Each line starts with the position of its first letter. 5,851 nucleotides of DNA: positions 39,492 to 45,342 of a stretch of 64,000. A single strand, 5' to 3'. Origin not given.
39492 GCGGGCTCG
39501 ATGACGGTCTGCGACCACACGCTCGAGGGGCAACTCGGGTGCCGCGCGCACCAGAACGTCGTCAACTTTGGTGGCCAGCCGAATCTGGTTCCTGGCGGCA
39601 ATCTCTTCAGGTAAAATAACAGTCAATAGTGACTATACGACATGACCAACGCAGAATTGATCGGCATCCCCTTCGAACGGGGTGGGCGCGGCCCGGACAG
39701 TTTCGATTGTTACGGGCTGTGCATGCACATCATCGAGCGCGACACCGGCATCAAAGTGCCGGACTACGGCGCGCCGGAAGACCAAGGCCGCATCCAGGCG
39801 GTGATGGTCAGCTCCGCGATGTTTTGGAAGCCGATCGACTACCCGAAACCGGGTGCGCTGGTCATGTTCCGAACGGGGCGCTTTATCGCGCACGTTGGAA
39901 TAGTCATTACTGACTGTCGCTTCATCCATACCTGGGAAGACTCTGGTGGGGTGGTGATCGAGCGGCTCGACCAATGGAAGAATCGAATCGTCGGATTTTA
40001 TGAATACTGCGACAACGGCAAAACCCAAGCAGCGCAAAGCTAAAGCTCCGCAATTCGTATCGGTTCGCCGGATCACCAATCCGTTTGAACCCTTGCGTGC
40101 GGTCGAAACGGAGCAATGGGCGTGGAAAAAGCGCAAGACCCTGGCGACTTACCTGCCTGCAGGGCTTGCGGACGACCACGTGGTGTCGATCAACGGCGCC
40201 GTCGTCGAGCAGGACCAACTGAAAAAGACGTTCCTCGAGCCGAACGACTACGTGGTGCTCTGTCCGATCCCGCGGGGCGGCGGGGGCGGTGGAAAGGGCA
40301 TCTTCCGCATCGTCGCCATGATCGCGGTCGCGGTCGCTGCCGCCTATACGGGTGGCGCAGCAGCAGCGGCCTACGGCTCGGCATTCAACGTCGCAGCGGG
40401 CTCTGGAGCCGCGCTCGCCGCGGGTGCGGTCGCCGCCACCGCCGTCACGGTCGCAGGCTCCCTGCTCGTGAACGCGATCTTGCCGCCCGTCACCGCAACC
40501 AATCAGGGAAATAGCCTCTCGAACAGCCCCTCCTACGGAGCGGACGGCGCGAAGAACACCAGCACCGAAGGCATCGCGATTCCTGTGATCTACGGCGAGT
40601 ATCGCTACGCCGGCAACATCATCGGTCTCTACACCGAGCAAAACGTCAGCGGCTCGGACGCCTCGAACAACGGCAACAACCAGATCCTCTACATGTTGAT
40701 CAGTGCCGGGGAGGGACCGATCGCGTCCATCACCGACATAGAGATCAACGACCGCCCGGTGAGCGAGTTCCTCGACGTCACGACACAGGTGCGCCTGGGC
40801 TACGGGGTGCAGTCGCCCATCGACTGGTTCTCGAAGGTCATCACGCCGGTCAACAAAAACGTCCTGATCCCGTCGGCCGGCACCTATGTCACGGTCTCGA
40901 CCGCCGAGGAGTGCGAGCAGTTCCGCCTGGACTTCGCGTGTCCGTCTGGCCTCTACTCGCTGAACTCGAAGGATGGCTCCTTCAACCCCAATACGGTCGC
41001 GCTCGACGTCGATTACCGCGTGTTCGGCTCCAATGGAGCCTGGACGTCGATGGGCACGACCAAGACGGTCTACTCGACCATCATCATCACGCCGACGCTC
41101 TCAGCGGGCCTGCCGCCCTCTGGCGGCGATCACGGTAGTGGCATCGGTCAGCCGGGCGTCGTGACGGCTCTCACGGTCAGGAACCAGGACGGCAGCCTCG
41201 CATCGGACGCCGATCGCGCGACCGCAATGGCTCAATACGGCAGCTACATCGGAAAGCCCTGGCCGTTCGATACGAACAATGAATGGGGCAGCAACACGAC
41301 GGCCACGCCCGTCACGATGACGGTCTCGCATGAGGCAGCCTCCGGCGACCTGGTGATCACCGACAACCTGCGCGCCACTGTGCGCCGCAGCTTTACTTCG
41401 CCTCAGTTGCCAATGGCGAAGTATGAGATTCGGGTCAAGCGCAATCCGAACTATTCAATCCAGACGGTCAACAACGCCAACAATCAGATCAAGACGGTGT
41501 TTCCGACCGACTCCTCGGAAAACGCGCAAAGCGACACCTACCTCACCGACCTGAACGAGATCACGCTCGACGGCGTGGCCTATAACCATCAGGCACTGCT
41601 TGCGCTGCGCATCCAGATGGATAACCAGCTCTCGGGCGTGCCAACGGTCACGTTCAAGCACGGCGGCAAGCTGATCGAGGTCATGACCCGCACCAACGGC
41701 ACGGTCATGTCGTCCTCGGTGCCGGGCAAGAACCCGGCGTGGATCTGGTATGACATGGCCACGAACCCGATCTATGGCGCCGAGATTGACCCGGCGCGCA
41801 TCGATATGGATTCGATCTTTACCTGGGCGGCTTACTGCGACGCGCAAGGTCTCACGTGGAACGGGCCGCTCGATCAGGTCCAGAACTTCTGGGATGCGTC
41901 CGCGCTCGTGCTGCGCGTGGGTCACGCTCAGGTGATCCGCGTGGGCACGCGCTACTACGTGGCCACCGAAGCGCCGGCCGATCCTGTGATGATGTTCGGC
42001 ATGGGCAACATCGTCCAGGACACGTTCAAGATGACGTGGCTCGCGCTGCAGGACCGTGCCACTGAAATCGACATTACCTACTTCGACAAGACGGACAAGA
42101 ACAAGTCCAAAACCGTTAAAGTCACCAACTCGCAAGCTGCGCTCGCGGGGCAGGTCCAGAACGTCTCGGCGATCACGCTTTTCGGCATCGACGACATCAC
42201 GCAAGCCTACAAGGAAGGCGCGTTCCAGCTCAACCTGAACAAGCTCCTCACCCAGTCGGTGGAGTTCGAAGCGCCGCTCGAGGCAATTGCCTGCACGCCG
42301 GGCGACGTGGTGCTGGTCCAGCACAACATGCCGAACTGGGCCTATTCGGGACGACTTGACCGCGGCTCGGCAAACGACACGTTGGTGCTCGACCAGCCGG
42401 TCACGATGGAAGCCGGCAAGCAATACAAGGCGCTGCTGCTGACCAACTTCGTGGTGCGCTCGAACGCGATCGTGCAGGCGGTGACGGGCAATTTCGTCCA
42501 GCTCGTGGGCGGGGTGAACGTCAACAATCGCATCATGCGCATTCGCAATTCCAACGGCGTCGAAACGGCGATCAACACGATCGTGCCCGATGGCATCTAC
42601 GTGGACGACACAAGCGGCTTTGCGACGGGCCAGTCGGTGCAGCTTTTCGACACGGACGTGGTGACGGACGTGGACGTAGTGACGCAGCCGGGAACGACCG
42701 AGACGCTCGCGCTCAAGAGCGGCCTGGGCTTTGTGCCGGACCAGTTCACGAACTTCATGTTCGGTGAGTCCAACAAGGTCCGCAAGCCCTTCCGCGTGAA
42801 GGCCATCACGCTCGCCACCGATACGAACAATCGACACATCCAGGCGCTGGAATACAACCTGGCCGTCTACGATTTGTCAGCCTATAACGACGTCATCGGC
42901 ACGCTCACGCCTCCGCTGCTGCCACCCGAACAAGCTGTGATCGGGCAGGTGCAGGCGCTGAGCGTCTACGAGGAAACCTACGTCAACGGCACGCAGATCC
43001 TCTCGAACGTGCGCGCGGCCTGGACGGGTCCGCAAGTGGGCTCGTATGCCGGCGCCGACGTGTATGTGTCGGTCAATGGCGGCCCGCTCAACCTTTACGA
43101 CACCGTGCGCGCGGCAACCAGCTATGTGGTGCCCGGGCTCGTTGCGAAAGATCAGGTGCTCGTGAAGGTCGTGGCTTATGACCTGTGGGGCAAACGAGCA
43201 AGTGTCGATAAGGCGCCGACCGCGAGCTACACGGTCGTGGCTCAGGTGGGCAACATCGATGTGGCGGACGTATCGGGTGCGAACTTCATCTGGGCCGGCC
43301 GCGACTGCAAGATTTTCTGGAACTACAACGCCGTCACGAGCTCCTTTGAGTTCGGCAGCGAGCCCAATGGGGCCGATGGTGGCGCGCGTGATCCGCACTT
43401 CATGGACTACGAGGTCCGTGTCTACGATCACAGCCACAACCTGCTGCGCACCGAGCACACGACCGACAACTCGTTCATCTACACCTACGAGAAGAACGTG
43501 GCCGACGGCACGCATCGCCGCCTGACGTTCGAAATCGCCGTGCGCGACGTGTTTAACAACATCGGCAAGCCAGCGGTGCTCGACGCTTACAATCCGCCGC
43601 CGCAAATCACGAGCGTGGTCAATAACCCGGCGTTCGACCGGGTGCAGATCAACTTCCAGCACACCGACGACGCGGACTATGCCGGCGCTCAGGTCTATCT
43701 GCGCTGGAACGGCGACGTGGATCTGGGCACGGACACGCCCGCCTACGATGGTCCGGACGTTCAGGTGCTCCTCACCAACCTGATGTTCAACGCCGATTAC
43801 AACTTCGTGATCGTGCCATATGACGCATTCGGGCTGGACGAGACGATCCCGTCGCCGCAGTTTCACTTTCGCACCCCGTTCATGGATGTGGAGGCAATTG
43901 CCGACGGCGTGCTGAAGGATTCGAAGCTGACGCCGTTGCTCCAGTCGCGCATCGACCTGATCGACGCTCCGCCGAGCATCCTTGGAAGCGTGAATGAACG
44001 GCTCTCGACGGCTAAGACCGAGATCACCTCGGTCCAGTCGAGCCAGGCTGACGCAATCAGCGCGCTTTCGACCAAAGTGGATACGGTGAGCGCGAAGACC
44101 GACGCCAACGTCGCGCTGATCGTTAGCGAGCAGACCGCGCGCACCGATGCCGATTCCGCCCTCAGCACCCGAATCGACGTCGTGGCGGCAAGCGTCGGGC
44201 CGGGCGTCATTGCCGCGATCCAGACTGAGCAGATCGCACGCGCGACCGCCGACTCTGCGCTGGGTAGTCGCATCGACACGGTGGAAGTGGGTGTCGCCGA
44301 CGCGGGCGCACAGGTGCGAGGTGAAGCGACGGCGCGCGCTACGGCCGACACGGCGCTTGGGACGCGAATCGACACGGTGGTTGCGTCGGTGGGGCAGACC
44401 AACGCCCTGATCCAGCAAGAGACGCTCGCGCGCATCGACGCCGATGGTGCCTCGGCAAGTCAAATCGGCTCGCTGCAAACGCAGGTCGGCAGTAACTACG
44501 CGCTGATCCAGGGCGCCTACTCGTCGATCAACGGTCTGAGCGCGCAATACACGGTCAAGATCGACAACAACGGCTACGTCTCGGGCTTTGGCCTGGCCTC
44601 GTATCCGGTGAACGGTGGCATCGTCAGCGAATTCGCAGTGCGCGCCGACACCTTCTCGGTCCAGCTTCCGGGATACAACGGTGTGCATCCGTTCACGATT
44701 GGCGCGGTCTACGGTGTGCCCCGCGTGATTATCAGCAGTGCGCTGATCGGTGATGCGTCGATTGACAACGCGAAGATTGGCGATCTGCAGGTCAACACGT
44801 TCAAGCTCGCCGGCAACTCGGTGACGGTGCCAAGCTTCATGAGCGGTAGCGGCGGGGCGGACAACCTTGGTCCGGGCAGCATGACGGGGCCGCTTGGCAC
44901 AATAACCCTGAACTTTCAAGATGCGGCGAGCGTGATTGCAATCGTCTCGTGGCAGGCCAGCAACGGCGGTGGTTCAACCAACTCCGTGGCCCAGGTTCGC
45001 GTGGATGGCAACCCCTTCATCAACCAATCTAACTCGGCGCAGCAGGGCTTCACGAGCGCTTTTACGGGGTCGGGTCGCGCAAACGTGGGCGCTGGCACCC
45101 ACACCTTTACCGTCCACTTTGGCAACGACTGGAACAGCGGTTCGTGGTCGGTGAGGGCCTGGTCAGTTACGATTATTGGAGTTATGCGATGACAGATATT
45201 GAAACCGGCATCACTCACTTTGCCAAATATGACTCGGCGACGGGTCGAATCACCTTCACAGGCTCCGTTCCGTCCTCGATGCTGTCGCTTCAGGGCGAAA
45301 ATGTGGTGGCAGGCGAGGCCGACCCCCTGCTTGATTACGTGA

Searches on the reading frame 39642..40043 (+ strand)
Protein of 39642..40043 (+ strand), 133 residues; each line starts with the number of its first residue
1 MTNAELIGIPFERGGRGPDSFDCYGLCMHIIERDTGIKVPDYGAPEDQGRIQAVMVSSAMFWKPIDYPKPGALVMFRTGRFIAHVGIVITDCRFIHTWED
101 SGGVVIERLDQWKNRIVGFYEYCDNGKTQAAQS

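Call 103: search_protein_families(library=pfam, proteins=[window:39642-40043:+], max_evalue=0.001)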
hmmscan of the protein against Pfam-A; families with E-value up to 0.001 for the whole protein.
window:39642-40043:+ (133 aa): 1 family
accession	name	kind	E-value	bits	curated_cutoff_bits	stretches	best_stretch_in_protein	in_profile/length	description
PF00877.26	NLPC_P60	-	1.2e-13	51.3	23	1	8-118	1-102/105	NlpC/P60 family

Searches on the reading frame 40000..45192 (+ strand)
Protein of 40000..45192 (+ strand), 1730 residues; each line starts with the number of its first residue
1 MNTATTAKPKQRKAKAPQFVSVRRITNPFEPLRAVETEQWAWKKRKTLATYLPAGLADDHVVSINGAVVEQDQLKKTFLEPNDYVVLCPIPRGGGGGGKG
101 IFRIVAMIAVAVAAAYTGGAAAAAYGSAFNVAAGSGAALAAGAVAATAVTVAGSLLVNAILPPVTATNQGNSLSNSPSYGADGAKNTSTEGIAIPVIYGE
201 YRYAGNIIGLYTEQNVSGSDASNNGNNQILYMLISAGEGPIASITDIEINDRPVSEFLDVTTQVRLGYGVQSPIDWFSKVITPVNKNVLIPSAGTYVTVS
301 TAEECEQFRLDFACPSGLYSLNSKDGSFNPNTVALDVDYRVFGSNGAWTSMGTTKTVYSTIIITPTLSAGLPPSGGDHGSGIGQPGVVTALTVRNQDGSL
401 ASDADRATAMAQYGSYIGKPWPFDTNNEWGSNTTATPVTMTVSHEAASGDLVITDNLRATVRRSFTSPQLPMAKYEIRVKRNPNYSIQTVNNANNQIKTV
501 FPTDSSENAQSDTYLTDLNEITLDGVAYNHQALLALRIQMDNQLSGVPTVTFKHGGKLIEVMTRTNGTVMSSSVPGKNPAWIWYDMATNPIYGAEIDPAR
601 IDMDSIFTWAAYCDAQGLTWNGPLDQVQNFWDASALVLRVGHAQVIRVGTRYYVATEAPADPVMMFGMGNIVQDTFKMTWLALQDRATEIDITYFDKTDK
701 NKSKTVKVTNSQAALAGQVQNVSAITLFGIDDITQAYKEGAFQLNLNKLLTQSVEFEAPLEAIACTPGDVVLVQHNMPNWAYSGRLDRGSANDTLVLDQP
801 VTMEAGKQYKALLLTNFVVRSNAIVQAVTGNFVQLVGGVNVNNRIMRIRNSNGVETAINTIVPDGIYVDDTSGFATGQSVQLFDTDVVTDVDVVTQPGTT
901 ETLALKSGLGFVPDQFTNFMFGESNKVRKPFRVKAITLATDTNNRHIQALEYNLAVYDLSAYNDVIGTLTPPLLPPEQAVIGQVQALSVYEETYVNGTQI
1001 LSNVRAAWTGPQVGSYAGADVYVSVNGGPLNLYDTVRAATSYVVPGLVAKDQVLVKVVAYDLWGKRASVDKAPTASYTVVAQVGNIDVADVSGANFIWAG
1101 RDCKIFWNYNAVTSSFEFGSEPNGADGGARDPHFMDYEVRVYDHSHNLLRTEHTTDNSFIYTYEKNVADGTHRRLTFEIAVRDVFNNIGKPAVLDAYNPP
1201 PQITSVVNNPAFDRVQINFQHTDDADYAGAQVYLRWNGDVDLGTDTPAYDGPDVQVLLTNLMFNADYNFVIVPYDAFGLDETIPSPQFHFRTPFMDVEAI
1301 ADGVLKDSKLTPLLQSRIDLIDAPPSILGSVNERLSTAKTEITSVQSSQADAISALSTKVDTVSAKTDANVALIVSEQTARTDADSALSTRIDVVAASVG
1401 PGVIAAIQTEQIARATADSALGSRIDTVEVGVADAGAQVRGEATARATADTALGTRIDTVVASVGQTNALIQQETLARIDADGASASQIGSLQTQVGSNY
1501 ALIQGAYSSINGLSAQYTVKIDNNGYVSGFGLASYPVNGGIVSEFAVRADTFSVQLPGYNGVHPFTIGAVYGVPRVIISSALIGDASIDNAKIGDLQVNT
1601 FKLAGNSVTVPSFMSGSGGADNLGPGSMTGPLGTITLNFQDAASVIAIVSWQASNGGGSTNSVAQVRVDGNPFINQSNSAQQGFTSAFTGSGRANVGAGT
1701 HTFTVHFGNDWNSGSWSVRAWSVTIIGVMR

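Call 103: search_protein_families(library=pfam, proteins=[window:40000-45192:+], max_evalue=0.001)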
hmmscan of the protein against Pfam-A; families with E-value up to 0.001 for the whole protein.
window:40000-45192:+ (1730 aa): 3 families
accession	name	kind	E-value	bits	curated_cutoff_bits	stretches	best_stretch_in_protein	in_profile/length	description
PF09327.17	Phage_Tail_Tip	-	1.5e-11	44.6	22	1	1509-1606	11-110/139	Bacteriophage tail tip fiber protein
PF13550.12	Phage-tail_3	-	9.4e-10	39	23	1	660-779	35-152/164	Putative phage tail protein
PF24801.1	FNIII-A_GpJ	-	3e-06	27.8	27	1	284-355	5-72/126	Tip attachment protein J,FNIII-A domain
